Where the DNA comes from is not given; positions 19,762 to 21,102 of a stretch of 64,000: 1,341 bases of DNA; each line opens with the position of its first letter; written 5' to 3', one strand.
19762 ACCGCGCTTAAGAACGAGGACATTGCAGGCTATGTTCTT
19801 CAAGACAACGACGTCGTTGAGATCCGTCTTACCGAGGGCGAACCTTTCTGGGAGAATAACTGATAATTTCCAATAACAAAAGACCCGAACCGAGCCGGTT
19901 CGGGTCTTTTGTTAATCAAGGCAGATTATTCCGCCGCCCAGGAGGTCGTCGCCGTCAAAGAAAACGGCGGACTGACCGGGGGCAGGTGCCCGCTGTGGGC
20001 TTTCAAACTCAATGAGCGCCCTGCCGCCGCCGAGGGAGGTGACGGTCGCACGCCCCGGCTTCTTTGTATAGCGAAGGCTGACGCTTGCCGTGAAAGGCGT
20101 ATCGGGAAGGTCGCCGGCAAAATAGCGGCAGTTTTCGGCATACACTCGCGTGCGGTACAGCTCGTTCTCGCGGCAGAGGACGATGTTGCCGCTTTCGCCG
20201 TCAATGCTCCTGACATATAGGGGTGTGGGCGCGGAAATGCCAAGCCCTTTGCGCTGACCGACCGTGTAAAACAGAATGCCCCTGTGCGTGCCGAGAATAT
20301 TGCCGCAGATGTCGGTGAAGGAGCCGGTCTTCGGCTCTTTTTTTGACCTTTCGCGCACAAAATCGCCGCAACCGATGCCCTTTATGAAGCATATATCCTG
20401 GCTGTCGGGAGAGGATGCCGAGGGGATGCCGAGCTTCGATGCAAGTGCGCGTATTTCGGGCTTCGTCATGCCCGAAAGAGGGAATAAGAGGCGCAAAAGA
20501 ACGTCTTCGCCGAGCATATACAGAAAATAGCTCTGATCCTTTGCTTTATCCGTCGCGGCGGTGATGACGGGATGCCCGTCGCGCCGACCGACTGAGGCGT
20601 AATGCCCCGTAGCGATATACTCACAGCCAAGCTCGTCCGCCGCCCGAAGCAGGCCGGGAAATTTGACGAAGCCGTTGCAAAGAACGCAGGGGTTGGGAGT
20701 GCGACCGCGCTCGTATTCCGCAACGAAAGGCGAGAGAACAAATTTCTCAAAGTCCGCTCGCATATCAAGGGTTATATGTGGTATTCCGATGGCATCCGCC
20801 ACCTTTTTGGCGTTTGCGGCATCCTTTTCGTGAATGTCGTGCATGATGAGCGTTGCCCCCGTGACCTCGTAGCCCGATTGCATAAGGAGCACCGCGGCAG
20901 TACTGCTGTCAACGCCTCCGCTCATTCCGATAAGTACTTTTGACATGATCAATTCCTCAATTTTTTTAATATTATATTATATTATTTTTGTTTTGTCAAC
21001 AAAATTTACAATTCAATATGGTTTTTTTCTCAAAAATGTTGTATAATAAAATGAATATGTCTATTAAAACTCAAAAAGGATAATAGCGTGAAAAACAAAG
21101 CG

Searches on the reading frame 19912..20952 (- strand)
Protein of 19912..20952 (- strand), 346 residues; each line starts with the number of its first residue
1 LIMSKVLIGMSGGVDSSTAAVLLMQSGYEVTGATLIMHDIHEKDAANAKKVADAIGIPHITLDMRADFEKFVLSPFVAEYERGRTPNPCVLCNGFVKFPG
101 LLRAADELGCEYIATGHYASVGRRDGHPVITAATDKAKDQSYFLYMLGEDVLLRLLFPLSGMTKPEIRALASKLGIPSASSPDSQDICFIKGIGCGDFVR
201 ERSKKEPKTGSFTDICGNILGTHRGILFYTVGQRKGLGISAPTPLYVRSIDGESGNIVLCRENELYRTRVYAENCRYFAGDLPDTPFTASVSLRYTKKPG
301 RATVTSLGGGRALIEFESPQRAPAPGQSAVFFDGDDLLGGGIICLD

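Call 7: search_protein_families(library=pfam, proteins=[window:19912-20952:-], max_evalue=0.001)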
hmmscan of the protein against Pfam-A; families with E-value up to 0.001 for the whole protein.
window:19912-20952:- (346 aa): 8 families
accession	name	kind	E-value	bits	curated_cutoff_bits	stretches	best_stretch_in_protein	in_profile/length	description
PF03054.22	tRNA_Me_trans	-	1.3e-60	205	20.6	1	5-191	2-201/202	tRNA methyl transferase HUP domain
PF20259.3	tRNA_Me_trans_M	-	2.8e-15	56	27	1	197-260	2-65/66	tRNA methyl transferase PRC-barrel domain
PF20258.4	tRNA_Me_trans_C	-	2.2e-14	54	20.6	1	269-343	3-77/77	Aminomethyltransferase beta-barrel domain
PF06508.19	QueC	-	6.2e-10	39.4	22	1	5-180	1-179/210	Queuosine biosynthesis protein QueC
PF02540.23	NAD_synthase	-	4.3e-08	33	21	1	4-66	19-83/242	NAD synthase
PF02568.20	ThiI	-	2.8e-06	27.5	20.5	1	5-52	5-52/197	Thiamine biosynthesis protein (ThiI)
PF24167.1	DUF7411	-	9.2e-06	25.8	28.7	1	6-68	3-62/194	Family of unknown function (DUF7411)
PF00733.27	Asn_synthase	-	3.8e-05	23.9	21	1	9-66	23-81/354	Asparagine synthase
